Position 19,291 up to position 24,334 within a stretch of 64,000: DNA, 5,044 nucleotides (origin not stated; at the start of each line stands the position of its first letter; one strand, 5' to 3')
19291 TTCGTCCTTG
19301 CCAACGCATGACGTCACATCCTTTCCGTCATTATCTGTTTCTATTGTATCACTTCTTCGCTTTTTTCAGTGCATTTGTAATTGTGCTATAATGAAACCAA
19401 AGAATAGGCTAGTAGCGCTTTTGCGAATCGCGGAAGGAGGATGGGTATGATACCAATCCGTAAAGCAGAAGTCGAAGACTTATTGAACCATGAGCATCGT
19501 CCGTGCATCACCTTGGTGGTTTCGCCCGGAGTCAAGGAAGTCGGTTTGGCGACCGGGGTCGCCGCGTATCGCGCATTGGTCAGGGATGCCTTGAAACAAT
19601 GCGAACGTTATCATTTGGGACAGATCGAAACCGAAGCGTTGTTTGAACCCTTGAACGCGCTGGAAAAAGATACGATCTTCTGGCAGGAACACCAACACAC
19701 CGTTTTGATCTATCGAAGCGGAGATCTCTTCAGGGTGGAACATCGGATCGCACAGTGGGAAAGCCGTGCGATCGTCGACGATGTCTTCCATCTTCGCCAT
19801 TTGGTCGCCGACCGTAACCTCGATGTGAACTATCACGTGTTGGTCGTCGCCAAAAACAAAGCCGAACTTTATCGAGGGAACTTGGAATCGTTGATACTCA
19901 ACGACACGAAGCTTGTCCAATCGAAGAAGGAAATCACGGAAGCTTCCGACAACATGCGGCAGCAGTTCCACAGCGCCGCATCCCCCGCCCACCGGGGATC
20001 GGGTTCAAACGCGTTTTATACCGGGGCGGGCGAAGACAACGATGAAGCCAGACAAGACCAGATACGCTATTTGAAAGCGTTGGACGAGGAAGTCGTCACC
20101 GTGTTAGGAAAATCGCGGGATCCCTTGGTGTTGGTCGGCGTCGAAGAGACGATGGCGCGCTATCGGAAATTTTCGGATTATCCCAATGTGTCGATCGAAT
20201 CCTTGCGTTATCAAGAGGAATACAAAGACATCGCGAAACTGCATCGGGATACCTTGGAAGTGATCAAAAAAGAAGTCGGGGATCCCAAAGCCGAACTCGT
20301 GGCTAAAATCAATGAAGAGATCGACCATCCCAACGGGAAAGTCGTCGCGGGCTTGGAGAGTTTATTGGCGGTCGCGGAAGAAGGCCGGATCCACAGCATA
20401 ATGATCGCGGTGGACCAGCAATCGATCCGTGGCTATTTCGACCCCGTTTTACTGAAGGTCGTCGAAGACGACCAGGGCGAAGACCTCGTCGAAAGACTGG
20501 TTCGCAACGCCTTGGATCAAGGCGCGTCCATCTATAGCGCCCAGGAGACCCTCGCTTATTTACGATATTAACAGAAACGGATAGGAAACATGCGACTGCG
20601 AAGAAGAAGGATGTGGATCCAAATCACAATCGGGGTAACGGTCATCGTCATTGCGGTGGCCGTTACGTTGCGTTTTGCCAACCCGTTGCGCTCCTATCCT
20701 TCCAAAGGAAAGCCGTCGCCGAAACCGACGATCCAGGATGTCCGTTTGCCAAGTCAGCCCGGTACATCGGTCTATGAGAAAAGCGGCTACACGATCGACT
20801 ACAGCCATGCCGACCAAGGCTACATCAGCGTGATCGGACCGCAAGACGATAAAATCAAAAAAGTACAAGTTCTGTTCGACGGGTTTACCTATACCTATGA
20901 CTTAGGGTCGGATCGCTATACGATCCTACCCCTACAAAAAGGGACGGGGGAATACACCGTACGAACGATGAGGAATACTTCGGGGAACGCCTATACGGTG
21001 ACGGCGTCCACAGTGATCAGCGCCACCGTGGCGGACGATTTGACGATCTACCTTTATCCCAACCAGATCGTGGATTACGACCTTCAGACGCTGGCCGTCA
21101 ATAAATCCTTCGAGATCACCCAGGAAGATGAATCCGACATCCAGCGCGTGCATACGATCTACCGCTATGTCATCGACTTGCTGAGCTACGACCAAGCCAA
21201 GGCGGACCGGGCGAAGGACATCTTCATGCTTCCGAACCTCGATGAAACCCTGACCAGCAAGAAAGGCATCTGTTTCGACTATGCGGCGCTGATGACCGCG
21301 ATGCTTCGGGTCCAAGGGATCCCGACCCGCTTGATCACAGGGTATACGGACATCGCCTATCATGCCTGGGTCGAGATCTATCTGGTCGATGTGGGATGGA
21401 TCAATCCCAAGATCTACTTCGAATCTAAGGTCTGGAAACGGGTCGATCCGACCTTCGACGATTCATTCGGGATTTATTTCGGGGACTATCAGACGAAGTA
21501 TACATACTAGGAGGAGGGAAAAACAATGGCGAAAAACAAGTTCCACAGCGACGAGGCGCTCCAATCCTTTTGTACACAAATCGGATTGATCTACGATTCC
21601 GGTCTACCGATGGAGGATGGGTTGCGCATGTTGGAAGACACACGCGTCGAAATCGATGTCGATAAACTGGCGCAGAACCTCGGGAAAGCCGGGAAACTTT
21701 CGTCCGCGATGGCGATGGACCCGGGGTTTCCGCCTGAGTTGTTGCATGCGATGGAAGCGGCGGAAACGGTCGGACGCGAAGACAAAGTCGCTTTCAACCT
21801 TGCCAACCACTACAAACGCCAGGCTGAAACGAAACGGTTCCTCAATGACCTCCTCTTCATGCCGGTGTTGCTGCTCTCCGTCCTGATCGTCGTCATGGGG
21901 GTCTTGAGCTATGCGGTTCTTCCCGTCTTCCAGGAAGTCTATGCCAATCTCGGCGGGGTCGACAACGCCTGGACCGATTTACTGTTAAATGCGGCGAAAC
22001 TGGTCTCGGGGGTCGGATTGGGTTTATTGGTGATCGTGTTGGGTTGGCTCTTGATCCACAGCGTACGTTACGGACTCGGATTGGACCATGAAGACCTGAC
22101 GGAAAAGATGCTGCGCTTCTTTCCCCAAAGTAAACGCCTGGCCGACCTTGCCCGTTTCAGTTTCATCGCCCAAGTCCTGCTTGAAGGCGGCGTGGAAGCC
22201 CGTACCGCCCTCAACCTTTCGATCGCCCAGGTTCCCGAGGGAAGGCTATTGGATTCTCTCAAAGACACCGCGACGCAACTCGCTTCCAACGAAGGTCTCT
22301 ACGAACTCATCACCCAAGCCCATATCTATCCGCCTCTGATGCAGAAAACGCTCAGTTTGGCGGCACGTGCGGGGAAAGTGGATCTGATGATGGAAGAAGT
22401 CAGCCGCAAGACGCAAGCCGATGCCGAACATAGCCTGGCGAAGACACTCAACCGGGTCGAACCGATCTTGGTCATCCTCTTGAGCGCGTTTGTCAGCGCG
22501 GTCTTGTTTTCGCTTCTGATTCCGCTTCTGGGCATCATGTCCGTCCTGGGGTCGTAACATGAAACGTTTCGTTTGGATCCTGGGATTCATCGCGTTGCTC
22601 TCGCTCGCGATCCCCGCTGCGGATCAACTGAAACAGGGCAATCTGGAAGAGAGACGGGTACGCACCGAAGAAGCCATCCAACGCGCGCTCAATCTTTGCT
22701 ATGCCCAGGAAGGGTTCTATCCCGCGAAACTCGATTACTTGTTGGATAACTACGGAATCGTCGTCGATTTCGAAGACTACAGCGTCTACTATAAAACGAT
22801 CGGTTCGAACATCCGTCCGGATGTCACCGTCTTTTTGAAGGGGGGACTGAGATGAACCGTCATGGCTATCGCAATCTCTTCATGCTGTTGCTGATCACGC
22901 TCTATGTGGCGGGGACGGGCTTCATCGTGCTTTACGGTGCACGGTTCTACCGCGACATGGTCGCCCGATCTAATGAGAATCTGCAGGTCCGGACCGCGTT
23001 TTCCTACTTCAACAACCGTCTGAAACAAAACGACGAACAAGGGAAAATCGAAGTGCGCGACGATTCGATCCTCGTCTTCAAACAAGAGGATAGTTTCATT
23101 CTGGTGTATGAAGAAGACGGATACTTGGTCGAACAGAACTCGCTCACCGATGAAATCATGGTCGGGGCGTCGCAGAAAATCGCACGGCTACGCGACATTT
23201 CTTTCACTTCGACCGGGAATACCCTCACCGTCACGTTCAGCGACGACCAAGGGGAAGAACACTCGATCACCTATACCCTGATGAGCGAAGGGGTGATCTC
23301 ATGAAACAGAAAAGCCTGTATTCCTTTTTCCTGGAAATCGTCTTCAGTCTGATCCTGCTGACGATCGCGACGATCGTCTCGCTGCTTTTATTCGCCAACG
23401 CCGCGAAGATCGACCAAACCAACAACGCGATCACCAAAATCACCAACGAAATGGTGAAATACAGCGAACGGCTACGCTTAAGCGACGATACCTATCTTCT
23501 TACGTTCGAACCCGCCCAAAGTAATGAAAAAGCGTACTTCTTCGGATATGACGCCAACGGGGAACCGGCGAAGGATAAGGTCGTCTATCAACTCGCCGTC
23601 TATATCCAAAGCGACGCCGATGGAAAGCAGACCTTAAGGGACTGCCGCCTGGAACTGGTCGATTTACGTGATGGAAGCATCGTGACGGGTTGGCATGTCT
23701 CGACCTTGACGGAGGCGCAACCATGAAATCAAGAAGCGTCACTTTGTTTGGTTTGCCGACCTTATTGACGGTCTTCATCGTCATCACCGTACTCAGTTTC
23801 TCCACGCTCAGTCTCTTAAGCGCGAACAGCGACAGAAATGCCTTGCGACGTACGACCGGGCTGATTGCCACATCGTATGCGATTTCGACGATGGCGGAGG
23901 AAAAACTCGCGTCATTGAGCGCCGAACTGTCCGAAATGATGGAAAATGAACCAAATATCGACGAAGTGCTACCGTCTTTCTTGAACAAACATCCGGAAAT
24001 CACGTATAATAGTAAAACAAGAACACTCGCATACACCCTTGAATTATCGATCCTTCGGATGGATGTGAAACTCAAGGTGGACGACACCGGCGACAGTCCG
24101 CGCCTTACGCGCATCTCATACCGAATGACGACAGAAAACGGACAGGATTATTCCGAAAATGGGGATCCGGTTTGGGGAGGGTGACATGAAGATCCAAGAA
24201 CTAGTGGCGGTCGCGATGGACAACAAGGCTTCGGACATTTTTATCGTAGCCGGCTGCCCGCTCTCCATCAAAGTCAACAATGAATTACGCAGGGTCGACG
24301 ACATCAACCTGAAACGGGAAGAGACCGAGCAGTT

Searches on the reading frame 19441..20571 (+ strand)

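Call 7: search_protein_families(library=pfam, proteins=[window:19441-20571:+], max_evalue=0.01)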
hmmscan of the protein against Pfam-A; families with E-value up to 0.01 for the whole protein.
window:19441-20571:+ (376 aa): 5 families
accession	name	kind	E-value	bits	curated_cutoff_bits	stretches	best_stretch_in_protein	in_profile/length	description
PF18849.6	baeRF_family7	-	6.5e-23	81.9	27.2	1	131-276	1-143/144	Bacterial archaeo-eukaryotic release factor family 7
PF18845.6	baeRF_family3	-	3.4e-21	76.8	31.5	1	130-316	1-168/168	Bacterial archaeo-eukaryotic release factor family 3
PF18848.6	baeRF_family6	-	1.3e-12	48.8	27.5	1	130-276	2-148/149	Bacterial archaeo-eukaryotic release factor family 6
PF18851.6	baeRF_family8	-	7.6e-09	36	27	1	130-268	3-126/141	Bacterial archaeo-eukaryotic release factor family 8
PF18855.6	baeRF_family11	-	1.6e-05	25.7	27.2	1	183-274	41-132/139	Bacterial archaeo-eukaryotic release factor family 11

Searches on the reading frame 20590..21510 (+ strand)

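Call 7: search_protein_families(library=pfam, proteins=[window:20590-21510:+], max_evalue=0.01)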
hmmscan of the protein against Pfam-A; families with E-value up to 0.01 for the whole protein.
window:20590-21510:+ (306 aa): 3 families
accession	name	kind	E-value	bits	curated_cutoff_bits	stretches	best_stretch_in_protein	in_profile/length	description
PF01841.26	Transglut_core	-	8.6e-23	81.1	23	1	174-272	5-105/108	Transglutaminase-like superfamily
PF04473.18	DUF553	-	6.5e-08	32.6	20.5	1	179-261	11-100/140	Transglutaminase-like domain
PF13471.12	Transglut_core3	-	3.7e-06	27.3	26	1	220-263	50-97/117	Transglutaminase-like superfamily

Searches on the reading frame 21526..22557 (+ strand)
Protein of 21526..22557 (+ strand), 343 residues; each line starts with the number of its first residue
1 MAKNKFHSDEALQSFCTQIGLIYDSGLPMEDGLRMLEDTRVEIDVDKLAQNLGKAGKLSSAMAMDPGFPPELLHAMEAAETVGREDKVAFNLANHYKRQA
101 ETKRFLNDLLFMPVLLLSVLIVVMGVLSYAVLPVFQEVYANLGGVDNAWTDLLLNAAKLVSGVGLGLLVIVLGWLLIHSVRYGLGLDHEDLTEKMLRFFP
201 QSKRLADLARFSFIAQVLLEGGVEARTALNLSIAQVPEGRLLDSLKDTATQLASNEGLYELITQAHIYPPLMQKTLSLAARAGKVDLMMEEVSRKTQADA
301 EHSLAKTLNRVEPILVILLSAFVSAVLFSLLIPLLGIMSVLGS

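Call 7: search_protein_families(library=pfam, proteins=[window:21526-22557:+], max_evalue=0.01)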
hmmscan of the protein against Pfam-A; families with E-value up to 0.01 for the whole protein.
window:21526-22557:+ (343 aa): 1 family
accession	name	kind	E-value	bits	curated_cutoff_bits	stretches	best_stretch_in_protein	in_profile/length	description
PF00482.28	T2SSF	-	1.5e-20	73.9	25.2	2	15-133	1-125/125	Type II secretion system (T2SS), protein F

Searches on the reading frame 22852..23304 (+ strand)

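Call 7: search_protein_families(library=pfam, proteins=[window:22852-23304:+], max_evalue=0.01)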
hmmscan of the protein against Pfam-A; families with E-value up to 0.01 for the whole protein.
window:22852-23304:+ (150 aa): 3 families
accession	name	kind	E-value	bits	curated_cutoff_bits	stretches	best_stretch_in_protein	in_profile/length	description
PF16152.10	DUF4860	-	4e-09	36.8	25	1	45-131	2-97/98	Domain of unknown function (DUF4860)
PF19106.5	DUF5793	-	0.0008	20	25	1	47-98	101-150/157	Family of unknown function (DUF5793)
PF10976.13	DUF2790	-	0.0063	16.9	27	0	124-147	31-54/56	Protein of unknown function (DUF2790)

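Call 34: search_protein_families(library=ncbifam, proteins=[window:22852-23304:+], max_evalue=0.1)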
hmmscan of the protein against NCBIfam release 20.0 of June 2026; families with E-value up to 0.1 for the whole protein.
window:22852-23304:+ (150 aa): 1 family
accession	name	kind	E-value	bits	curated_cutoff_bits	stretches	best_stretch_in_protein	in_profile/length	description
NF047589.1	GlcsyltransPgfM1Strep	equivalog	0.028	12.4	1400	1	16-109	619-709/955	glycosyltransferase PgfM1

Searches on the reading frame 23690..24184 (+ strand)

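Call 34: search_protein_families(library=ncbifam, proteins=[window:23690-24184:+], max_evalue=0.1)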
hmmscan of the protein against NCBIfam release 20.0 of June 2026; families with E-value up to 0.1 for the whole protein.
window:23690-24184:+ (164 aa): 1 family
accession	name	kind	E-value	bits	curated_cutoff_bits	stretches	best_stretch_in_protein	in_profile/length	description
NF052533.1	SurfProtOspCBorb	equivalog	0.042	13.9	300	0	51-87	90-128/211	outer surface protein OspC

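Call 50: search_protein_families(library=pfam, proteins=[window:23690-24184:+], max_evalue=0.0001)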
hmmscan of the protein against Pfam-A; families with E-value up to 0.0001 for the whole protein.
window:23690-24184:+ (164 aa): 0 families
